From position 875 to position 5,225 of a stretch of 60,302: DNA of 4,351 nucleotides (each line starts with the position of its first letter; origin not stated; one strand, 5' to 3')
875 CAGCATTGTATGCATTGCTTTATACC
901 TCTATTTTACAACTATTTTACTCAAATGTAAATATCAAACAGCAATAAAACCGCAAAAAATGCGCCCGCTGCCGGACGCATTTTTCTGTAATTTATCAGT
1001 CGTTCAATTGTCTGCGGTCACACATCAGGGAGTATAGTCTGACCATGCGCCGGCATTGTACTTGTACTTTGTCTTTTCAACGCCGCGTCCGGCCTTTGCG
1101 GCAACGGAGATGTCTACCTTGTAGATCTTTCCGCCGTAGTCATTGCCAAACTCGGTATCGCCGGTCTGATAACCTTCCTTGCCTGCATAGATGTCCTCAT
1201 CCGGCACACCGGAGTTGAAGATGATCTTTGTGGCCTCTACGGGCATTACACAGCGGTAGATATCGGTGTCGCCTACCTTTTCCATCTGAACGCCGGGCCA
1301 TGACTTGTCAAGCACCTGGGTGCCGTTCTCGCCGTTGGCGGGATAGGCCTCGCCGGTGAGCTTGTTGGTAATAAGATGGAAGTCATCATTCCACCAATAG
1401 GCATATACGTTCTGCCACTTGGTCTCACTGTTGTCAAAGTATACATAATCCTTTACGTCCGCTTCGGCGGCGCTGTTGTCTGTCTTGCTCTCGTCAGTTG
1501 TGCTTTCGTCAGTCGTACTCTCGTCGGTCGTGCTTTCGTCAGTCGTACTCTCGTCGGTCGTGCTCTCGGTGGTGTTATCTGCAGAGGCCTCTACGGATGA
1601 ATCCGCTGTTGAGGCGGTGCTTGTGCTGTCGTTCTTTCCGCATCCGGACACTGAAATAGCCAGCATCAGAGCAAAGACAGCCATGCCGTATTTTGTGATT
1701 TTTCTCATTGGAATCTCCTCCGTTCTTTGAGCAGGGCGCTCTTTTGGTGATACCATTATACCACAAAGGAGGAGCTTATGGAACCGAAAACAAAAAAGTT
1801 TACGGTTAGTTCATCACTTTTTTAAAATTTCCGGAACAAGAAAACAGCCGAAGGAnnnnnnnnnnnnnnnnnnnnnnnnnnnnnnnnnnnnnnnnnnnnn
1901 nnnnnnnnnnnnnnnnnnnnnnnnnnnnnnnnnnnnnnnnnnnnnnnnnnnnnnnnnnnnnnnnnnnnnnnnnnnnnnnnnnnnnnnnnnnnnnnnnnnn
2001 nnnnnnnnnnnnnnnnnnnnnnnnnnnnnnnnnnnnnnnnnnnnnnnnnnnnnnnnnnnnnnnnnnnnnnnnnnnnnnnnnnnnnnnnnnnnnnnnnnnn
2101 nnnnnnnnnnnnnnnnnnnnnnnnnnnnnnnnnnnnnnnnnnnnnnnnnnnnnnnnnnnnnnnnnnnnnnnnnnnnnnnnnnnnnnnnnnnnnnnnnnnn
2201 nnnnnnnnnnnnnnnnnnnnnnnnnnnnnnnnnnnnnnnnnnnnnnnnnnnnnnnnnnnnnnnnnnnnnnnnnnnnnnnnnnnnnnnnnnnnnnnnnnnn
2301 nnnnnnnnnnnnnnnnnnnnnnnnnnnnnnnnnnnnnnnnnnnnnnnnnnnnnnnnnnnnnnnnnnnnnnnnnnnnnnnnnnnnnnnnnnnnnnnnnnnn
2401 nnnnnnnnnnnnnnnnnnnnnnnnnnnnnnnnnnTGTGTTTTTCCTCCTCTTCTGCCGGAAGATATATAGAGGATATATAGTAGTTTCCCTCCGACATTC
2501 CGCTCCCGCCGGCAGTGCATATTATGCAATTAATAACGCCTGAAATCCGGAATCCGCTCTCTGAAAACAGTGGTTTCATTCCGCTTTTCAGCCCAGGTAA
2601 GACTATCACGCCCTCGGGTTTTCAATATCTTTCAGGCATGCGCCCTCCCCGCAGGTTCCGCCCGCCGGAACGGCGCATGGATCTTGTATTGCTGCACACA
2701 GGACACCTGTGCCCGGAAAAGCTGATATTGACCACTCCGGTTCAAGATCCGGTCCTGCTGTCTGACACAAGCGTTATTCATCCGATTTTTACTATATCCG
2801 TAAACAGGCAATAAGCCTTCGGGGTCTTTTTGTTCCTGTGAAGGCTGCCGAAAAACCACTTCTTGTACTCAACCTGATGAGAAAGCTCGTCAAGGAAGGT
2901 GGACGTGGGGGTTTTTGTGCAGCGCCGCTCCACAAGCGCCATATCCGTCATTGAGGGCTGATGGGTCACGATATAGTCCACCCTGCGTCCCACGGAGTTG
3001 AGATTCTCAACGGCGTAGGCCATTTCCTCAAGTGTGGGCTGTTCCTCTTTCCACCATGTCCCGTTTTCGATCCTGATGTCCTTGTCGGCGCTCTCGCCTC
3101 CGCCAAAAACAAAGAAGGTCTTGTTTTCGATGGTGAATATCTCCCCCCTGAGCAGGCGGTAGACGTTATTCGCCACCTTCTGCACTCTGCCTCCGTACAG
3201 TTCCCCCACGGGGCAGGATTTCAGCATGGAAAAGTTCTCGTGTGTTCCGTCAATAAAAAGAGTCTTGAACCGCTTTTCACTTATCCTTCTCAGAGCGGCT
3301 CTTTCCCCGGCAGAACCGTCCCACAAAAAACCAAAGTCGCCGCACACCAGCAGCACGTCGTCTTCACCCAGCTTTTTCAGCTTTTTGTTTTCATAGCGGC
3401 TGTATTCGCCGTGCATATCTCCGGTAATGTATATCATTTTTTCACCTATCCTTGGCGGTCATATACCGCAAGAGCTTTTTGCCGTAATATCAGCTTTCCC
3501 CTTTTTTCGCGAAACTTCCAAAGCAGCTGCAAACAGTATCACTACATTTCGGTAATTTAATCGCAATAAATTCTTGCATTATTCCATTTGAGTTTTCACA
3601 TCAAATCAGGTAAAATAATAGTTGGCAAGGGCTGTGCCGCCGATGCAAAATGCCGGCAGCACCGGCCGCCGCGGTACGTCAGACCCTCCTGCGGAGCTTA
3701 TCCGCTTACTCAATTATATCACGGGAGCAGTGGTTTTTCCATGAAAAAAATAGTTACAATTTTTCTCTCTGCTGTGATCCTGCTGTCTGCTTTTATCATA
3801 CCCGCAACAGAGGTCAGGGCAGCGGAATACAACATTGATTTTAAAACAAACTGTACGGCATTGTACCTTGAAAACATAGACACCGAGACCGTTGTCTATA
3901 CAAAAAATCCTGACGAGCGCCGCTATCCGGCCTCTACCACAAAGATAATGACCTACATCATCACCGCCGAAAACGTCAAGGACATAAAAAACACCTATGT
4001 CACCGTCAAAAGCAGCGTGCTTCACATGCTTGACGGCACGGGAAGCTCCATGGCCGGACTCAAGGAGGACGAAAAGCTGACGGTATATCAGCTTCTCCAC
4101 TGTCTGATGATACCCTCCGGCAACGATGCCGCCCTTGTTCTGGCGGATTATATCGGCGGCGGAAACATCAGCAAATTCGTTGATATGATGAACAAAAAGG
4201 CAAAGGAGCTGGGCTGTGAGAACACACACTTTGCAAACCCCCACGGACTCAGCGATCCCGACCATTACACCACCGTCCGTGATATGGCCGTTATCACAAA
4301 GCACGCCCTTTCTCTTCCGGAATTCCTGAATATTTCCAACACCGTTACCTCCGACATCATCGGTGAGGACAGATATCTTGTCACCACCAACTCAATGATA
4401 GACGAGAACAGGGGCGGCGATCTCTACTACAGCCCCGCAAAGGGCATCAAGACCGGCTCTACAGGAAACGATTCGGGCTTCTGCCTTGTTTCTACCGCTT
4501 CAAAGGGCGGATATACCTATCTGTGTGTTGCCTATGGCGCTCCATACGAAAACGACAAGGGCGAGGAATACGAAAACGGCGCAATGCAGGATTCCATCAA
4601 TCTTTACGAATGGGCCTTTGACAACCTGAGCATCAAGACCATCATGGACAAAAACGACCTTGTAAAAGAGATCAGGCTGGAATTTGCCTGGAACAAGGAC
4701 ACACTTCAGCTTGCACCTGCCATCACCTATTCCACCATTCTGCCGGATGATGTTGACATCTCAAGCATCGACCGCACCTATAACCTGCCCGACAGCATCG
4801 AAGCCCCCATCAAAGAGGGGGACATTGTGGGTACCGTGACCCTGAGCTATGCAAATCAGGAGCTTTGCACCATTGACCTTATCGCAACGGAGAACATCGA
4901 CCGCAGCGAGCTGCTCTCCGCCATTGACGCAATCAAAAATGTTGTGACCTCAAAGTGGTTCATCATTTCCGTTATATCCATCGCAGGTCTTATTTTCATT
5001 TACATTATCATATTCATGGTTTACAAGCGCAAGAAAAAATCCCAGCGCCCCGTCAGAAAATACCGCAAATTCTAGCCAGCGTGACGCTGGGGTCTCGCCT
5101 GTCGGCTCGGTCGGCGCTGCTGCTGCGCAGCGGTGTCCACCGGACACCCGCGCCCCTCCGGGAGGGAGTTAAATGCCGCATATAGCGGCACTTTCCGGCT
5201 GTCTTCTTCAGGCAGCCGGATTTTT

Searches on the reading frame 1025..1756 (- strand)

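Call 96: search_protein_families(library=pfam, proteins=[window:1025-1756:-], max_evalue=0.00001)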
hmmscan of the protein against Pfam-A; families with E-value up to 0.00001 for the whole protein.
window:1025-1756:- (243 aa): 1 family
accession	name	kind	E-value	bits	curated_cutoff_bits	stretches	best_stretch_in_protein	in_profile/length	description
PF16738.10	CBM26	-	6.4e-08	33.1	28.1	0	146-183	23-60/70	Starch-binding module 26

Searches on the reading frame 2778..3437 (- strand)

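Call 96: search_protein_families(library=pfam, proteins=[window:2778-3437:-], max_evalue=0.00001)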
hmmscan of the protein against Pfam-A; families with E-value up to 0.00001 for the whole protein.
window:2778-3437:- (219 aa): 1 family
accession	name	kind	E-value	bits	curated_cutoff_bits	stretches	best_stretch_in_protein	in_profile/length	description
PF00149.33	Metallophos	-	2.3e-07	31.9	21.5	1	2-171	3-160/191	Calcineurin-like phosphoesterase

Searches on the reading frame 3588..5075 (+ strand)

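Call 95: search_protein_families(library=pfam, proteins=[window:3588-5075:+], max_evalue=0.00001)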
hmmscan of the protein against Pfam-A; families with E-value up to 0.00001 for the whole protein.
window:3588-5075:+ (495 aa): 3 families
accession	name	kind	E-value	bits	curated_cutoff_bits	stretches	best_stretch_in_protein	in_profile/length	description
PF00768.25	Peptidase_S11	-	1.8e-47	162.2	27.6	1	96-318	19-237/239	D-alanyl-D-alanine carboxypeptidase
PF13354.11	Beta-lactamase2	-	3.9e-09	36.6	22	1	92-236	2-142/214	Beta-lactamase enzyme family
PF07943.18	PBP5_C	-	2.7e-08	34.3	21.2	1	350-438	4-90/91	Penicillin-binding protein 5, C-terminal domain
